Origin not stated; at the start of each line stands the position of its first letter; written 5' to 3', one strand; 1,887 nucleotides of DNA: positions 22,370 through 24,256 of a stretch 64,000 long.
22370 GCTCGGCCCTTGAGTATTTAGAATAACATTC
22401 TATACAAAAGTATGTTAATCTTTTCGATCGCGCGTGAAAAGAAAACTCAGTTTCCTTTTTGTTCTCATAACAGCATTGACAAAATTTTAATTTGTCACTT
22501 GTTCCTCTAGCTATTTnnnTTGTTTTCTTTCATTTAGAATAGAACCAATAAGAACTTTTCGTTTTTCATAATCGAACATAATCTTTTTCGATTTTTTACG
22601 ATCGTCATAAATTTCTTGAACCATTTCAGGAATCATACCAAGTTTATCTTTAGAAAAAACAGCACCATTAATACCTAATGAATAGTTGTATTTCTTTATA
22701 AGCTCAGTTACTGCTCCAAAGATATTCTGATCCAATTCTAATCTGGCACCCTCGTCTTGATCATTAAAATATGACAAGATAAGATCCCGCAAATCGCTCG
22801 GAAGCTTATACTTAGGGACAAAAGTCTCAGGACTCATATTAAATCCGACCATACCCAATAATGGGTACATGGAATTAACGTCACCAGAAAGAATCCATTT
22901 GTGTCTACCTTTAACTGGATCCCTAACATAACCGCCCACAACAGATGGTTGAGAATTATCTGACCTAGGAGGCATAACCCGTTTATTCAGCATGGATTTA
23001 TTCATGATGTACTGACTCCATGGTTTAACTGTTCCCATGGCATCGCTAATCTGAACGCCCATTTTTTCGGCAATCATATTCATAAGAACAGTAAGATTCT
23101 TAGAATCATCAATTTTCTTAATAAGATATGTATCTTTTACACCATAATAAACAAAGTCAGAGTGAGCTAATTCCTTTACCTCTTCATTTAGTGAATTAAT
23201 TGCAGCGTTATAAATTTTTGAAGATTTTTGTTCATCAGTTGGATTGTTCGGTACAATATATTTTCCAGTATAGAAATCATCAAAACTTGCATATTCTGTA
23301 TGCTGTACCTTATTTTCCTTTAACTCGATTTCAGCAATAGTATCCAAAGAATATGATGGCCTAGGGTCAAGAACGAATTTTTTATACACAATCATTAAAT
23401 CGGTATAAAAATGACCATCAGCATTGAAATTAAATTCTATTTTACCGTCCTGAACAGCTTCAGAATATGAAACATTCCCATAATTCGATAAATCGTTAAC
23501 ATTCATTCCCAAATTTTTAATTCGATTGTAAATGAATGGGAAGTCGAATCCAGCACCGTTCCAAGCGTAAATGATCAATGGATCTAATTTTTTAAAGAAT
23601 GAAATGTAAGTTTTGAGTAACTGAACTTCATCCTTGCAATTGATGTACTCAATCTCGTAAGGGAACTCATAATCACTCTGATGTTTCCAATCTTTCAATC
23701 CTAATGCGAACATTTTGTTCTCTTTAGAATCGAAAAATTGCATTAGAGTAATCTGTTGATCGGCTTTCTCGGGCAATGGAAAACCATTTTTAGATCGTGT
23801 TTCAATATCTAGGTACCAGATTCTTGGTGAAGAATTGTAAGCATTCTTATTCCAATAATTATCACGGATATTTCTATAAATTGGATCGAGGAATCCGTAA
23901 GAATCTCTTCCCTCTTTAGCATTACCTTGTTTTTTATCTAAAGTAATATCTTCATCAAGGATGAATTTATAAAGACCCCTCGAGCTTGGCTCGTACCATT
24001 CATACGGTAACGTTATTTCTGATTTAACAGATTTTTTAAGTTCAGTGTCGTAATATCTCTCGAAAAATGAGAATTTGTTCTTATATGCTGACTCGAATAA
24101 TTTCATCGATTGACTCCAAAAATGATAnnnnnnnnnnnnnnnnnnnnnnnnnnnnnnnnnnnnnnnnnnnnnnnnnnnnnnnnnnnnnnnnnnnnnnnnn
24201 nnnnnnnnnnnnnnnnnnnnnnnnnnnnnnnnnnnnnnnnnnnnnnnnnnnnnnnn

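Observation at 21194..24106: Family-B DNA polymerase split into two cistrons with a CxxC zinc-ribbon mini-gene at the split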

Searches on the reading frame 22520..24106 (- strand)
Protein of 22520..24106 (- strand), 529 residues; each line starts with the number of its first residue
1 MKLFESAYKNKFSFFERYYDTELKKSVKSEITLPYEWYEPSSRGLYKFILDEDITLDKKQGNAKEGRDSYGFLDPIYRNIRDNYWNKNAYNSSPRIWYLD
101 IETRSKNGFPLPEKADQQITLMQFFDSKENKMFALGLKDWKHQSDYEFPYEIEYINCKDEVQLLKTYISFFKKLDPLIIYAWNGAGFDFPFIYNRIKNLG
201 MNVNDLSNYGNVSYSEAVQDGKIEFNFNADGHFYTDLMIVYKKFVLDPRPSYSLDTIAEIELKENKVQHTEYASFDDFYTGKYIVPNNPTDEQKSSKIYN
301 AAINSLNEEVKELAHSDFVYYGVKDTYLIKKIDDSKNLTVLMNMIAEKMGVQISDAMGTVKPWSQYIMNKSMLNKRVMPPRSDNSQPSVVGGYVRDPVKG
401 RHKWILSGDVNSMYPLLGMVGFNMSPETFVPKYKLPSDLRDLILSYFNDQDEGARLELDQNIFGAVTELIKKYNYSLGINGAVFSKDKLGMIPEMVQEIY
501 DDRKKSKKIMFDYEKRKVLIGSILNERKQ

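Call 3: search_protein_families(library=pfam, proteins=[window:22520-24106:-], max_evalue=0.1)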
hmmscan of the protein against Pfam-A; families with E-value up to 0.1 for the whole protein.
window:22520-24106:- (529 aa): 4 families
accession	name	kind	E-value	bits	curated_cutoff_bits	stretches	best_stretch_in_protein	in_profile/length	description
PF03104.25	DNA_pol_B_exo1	-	1.9e-20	73.7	23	1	92-257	62-242/242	DNA polymerase family B, exonuclease domain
PF00136.26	DNA_pol_B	-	4e-05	23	23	1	368-514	20-142/453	DNA polymerase family B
PF10108.15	DNA_pol_B_exo2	-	0.0027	17.8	24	1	158-259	35-128/213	Predicted 3'-5' exonuclease related to the exonuclease domain of PolB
PF13482.12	RNase_H_2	-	0.003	18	22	1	126-259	11-111/165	RNase_H superfamily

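Call 6: search_dna_similar(query=window:22520-24106:-, collection=phages, mode=protein, max_rows=40)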
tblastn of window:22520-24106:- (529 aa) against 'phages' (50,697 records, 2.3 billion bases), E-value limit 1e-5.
Records with a match: 2638; places in all: 2638; records where one place covers at least 80% of the query: 2027.
Best place of each record, by identity: 60-80% 6; <60% 2632.
By first word of the organism name: Escherichia 672; Synechococcus 377; Klebsiella 333; Salmonella 199; Vibrio 136; Aeromonas 92; Shigella 89; Acinetobacter 71; Cyanophage 61; Enterobacter 59; and 61 more.
By host as written in the record: - 466; Escherichia coli 280; Klebsiella pneumoniae 115; Synechococcus 107; Escherichia coli O157:H7 38; Aeromonas salmonicida 38; Synechococcus sp. 38; Salmonella enterica 30; and 574 more.
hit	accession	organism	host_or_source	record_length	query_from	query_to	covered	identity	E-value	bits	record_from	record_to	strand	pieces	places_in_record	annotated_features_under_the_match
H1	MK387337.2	Vibrio phage Va1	Vibrio alginolyticus NBRC 15630 = ATCC ...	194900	2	529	100%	62.4%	0e+0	700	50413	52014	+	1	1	putative DNA polymerase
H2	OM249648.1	Vibrio phage phiKT1024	Vibrio sp.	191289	2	529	100%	62.2%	0e+0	699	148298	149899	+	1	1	putative DNA polymerase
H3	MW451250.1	Vibrio phage phiTY18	Vibrio parahaemolyticus TY18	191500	2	527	99%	62.4%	0e+0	699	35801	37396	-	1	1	record has no annotation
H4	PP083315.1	Vibrio phage VB_VaC_TDDLMA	Vibrio alginolyticus CECT 521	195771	2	529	100%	62.0%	0e+0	702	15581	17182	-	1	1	DNA polymerase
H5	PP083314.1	Vibrio phage VB_VaC_SRILMA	Vibrio alginolyticus CECT 521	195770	2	529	100%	62.0%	0e+0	702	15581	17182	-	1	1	DNA polymerase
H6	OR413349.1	Vibrio phage pv27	Vibrio parahaemolyticus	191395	2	527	99%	61.8%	0e+0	695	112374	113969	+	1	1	DNA polymerase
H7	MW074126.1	Campylobacter phage CJLB-14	Campylobacter jejuni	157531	1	515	97%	35.0%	7e-87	298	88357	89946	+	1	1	hypothetical protein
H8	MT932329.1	Campylobacter phage F379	Campylobacter jejuni RM1221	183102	1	515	97%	35.0%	1e-86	298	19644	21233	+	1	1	putative DNA polymerase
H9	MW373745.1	Campylobacter phage CJLB-13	Campylobacter jejuni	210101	1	515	97%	35.0%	1e-86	298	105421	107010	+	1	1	record has no annotation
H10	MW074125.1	Campylobacter phage CJLB-12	Campylobacter jejuni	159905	1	515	97%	35.0%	2e-86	297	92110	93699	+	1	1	hypothetical protein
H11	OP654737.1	Campylobacter phage vB_CjeM_WX1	Campylobacter jejuni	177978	1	515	97%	35.0%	2e-86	297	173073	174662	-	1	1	putative DNA polymerase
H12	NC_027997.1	Campylobacter phage CP220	Campylobacter sp.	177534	1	515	97%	35.0%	3e-86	297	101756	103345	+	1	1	Possible phage DNA polymerase | HMMSmart hit to SM00486, DNA polymerase B domain,score 2e-48 | superfamily hit to SSF53098, Ribonuclease H-like,score 7.5e-28 | HMMPfam hit to PF03104, DNA polymerase family B,exonuclease do, score ... | HMMPfam hit to PF00136, DNA polymerase family B,score 1.5e-13 | and 3 other names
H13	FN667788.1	Campylobacter phage CP220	Campylobacter sp.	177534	1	515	97%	35.0%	3e-86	297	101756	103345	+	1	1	Possible phage DNA polymerase | HMMSmart hit to SM00486, DNA polymerase B domain,score 2e-48 | superfamily hit to SSF53098, Ribonuclease H-like,score 7.5e-28 | HMMPfam hit to PF03104, DNA polymerase family B,exonuclease do, score ... | HMMPfam hit to PF00136, DNA polymerase family B,score 1.5e-13 | and 3 other names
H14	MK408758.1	Campylobacter phage CP20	Campylobacter jejuni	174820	1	515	97%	34.6%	1e-85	295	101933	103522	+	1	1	DNA polymerase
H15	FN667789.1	Campylobacter phage CPt10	-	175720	1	515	97%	34.6%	1e-85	295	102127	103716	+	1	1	Possible phage DNA polymerase | HMMPfam hit to PF03104, DNA polymerase B,exonuclease, score 0.00075 | HMMPfam hit to PF00136, DNA polymerase, B region,score 8.3e-23 | PS00017 ATP/GTP-binding site motif A (P-loop).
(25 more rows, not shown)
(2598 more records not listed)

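Call 8: get_annotated_region(hit=H6, flank=4000)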
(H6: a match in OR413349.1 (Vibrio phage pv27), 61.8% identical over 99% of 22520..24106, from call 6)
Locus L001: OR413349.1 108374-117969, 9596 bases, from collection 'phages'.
description: Vibrio phage pv27, complete genome.
organism: Vibrio phage pv27 (NCBI taxid 3074848)
taxonomy: Viruses; Duplodnaviria; Heunggongvirae; Uroviricota; Caudoviricetes
host: Vibrio parahaemolyticus; source: shirmp pond water and mud; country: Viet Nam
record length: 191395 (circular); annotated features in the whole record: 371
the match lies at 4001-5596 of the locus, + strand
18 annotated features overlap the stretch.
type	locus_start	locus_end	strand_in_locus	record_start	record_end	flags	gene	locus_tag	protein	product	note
CDS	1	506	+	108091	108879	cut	-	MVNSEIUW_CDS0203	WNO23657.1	hypothetical protein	-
CDS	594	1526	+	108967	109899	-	-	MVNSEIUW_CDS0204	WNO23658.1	clamp loader of DNA polymerase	-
CDS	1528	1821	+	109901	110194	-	-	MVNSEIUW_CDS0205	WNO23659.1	hypothetical protein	-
CDS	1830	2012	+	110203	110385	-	-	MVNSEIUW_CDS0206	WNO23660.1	hypothetical protein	-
CDS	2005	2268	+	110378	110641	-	-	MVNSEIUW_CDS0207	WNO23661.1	hypothetical protein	-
CDS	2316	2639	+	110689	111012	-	-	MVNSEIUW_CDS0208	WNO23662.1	hypothetical protein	-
CDS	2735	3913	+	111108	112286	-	-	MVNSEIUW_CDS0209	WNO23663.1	ATPase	-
CDS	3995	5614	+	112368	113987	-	-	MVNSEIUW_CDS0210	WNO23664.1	DNA polymerase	-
CDS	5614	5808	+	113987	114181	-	-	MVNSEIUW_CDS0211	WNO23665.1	hypothetical protein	-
CDS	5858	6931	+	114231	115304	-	-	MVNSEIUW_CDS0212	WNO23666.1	DNA polymerase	-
CDS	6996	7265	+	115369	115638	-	-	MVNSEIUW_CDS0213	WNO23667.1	hypothetical protein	-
CDS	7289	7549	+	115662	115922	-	-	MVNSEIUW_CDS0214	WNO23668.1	hypothetical protein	-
CDS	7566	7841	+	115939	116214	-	-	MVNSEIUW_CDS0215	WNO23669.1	hypothetical protein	-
CDS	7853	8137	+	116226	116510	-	-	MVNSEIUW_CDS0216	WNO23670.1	hypothetical protein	-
CDS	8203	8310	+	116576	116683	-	-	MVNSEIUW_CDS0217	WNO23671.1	hypothetical protein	-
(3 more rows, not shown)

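Call 9: get_annotated_region(hit=H1, flank=4000)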
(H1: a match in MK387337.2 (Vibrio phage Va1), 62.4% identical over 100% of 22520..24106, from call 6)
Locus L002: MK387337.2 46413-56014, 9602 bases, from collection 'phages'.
description: Vibrio phage Va1, complete genome.
organism: Vibrio phage Va1 (NCBI taxid 2508852)
taxonomy: Viruses; Duplodnaviria; Heunggongvirae; Uroviricota; Caudoviricetes
host: Vibrio alginolyticus NBRC 15630 = ATCC 17749; source: -; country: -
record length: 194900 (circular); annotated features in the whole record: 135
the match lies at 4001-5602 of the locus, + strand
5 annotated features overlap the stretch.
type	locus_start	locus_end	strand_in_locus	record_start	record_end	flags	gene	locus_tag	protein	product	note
CDS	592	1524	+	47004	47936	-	-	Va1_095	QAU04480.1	putative sliding clamp loader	putative sliding clamp loader (T4-like DNA polymerase accessory factor)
CDS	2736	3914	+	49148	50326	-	-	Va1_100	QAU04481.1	hypothetical protein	hypothetical protein NCTC12673_gp016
CDS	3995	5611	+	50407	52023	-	-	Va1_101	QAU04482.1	putative DNA polymerase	-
CDS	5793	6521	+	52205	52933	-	-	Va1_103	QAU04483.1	homing endonuclease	MobE homing endonuclease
CDS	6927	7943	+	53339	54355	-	-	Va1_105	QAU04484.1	putative DNA polymerase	-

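Call 20: get_annotated_region(hit=H12, flank=3000)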
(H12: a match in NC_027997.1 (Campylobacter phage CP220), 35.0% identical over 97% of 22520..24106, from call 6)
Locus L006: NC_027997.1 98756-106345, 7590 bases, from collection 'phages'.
description: Campylobacter phage CP220, complete genome.
organism: Campylobacter phage CP220 (NCBI taxid 2994044)
taxonomy: Viruses; Duplodnaviria; Heunggongvirae; Uroviricota; Caudoviricetes; Eucampyvirinae; Firehammervirus; Firehammervirus CP220
host: Campylobacter sp.; source: Gallus gallus; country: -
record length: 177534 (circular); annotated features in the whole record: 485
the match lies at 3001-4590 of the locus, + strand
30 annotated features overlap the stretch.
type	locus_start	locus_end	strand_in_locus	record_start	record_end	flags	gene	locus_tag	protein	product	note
CDS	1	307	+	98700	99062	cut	-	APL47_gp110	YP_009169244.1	membrane protein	-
misc_feature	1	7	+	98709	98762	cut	-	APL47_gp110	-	-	1 probable transmembrane helix predicted for CPT_0118 by TMHMM2.0 at aa 4-21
CDS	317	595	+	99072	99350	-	-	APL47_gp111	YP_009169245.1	Rz-like spanin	-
misc_feature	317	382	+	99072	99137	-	-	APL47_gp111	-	-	Signal peptide predicted for CPT_0119 by SignalP 2.0 HMM (Signal peptide probability 0.987) with cleavage site ...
misc_feature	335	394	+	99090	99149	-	-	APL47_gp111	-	-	1 probable transmembrane helix predicted for CPT_0119 by TMHMM2.0 at aa 7-26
misc_feature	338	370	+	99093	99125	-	-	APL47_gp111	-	-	PS00013 Prokaryotic membrane lipoprotein lipid attachment site.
CDS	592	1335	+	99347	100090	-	-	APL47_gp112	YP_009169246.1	hypothetical protein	-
CDS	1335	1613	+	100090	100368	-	-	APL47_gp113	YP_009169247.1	hypothetical protein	-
repeat_region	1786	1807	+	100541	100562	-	-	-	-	-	Repetitive region 5.1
repeat_region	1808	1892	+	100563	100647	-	-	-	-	-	Repetitive region 5.2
repeat_region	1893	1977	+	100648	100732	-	-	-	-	-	Repetitive region 5.3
repeat_region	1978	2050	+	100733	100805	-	-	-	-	-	Repetitive region 5.4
repeat_region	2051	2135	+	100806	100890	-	-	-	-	-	Repetitive region 5.5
repeat_region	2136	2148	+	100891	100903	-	-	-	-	-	Repetitive region 5.6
CDS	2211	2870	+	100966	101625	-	-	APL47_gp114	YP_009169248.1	QueC-like queuosine biosynthesis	note the queuosine biosynthesis domain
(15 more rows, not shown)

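Call 21: get_annotated_region(hit=H2, flank=4000)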
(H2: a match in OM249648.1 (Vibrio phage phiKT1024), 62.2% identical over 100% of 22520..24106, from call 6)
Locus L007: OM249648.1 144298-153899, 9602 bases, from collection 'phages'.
description: Vibrio phage phiKT1024, complete genome.
organism: Vibrio phage phiKT1024 (NCBI taxid 2914035)
taxonomy: Viruses; Duplodnaviria; Heunggongvirae; Uroviricota; Caudoviricetes
host: Vibrio sp.; source: -; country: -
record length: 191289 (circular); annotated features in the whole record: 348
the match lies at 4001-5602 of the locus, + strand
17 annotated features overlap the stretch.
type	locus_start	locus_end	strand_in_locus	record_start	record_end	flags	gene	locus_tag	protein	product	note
CDS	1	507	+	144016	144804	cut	-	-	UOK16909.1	hypothetical protein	-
CDS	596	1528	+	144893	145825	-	-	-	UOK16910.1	putative sliding clamp loader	-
CDS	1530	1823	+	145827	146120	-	-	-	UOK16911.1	hypothetical protein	-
CDS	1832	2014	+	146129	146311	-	-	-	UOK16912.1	hypothetical protein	-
CDS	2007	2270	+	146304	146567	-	-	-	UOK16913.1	hypothetical protein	-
CDS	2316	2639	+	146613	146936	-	-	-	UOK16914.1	hypothetical protein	-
CDS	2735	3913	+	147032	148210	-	-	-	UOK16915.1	putative AAA/AAA+ superfamily ATPase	-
CDS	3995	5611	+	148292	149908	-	-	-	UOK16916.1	putative DNA polymerase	-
CDS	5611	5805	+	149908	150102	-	-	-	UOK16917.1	hypothetical protein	-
CDS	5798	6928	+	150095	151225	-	-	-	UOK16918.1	putative DNA polymerase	-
CDS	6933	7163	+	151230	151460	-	-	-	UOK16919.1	hypothetical protein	-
CDS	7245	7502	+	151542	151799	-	-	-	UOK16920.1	hypothetical protein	-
CDS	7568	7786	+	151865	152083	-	-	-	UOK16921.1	hypothetical protein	-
CDS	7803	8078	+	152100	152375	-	-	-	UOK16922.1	hypothetical protein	-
CDS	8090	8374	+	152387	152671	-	-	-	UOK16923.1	hypothetical protein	-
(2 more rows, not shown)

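Call 22: get_annotated_region(hit=H4, flank=4000)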
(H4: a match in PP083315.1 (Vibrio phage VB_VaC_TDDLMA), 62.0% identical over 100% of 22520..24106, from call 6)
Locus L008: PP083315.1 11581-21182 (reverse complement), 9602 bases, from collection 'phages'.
description: Vibrio phage VB_VaC_TDDLMA, complete genome.
organism: Vibrio phage VB_VaC_TDDLMA (NCBI taxid 3133108)
taxonomy: Viruses; Duplodnaviria; Heunggongvirae; Uroviricota; Caudoviricetes
host: Vibrio alginolyticus CECT 521; source: water samples collected in Ilhavo channel; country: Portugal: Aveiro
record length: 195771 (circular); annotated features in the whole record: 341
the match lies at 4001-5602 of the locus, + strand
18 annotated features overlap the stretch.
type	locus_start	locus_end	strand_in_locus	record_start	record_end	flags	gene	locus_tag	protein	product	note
CDS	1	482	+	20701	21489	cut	-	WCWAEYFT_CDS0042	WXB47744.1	hypothetical protein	-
CDS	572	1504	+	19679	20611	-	-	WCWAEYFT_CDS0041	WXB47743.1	clamp loader of DNA polymerase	-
CDS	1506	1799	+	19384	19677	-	-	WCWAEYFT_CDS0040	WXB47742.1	hypothetical protein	-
CDS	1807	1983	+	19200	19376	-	-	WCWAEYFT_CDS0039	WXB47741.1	hypothetical protein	-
CDS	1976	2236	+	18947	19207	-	-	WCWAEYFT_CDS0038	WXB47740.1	hypothetical protein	-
CDS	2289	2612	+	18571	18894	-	-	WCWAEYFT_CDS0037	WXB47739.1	hypothetical protein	-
CDS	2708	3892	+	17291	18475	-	-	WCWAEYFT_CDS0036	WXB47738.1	ATPase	-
CDS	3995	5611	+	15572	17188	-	-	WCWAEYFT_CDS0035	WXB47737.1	DNA polymerase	-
CDS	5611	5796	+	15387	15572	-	-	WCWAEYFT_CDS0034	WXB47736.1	hypothetical protein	-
CDS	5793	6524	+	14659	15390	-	-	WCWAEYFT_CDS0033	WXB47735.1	homing endonuclease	-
CDS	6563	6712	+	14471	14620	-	-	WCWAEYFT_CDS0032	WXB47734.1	DNA polymerase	-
CDS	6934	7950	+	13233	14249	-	-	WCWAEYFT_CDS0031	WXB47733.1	DNA polymerase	-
CDS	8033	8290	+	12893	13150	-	-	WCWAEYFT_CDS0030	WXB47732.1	hypothetical protein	-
CDS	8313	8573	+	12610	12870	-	-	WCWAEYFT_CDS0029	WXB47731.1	hypothetical protein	-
CDS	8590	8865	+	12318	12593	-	-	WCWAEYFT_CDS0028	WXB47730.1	hypothetical protein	-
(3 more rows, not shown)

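Call 23: get_annotated_region(hit=H3, flank=4000)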
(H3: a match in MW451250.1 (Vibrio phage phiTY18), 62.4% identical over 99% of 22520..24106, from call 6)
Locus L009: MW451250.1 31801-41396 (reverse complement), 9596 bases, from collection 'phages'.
description: UNVERIFIED: Vibrio phage phiTY18, complete genome.
organism: Vibrio phage phiTY18 (NCBI taxid 2805825)
taxonomy: Viruses; Duplodnaviria; Heunggongvirae; Uroviricota; Caudoviricetes
host: Vibrio parahaemolyticus TY18; source: -; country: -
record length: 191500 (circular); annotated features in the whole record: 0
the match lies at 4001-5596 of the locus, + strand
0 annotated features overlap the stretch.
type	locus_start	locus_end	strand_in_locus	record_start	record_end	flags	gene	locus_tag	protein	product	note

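Call 29: search_protein_families(library=phrogs, proteins=[L001:5614-5805:+, L002:5793-6518:+], max_evalue=0.1)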
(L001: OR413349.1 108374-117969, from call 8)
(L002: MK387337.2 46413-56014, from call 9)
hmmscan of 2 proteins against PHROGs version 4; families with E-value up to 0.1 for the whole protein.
L001:5614-5805:+ (64 aa): 3 families
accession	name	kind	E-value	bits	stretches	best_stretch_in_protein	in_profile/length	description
phrog_10675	-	unknown function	0.0074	17.5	1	5-60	6-65/98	-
phrog_2255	-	DNA, RNA and nucleotide metabolism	0.024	15.1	1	3-42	52-94/211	HNH endonuclease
phrog_11260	-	unknown function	0.072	13.8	0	26-40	9-23/40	-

L002:5793-6518:+ (242 aa): 3 families
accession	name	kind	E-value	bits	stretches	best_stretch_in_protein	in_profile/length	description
phrog_655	-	DNA, RNA and nucleotide metabolism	4.6e-23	83.7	1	3-205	28-229/343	homing endonuclease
phrog_29037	-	DNA, RNA and nucleotide metabolism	0.0026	18.3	1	101-156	87-142/241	endonuclease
phrog_314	-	DNA, RNA and nucleotide metabolism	0.0049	16.9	1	102-202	281-367/574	homing endonuclease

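Call 35: search_protein_families(library=pfam, proteins=[L001:5614-5805:+], max_evalue=10)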
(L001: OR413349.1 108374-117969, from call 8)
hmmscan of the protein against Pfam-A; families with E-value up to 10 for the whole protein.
L001:5614-5805:+ (64 aa): 3 families
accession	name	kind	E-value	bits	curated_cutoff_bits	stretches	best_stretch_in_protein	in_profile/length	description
PF16919.11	PknG_rubred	-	0.0038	17.6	28.5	1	5-37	37-69/74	Protein kinase G rubredoxin domain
PF06044.18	DpnI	-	0.02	15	26.7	1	5-46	32-73/183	Dam-replacing family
PF22191.2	IBR_1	-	0.076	13.4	27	1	28-46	5-22/47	IBR domain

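Call 80: search_protein_families(library=pfam, proteins=[L002:5793-6518:+], max_evalue=0.01)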
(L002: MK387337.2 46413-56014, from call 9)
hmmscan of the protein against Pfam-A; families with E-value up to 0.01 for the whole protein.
L002:5793-6518:+ (242 aa): 1 family
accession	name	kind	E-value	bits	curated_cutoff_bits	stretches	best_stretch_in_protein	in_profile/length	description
PF07460.16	NUMOD3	-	5.3e-10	39.5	20.4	1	104-127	14-37/37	NUMOD3 motif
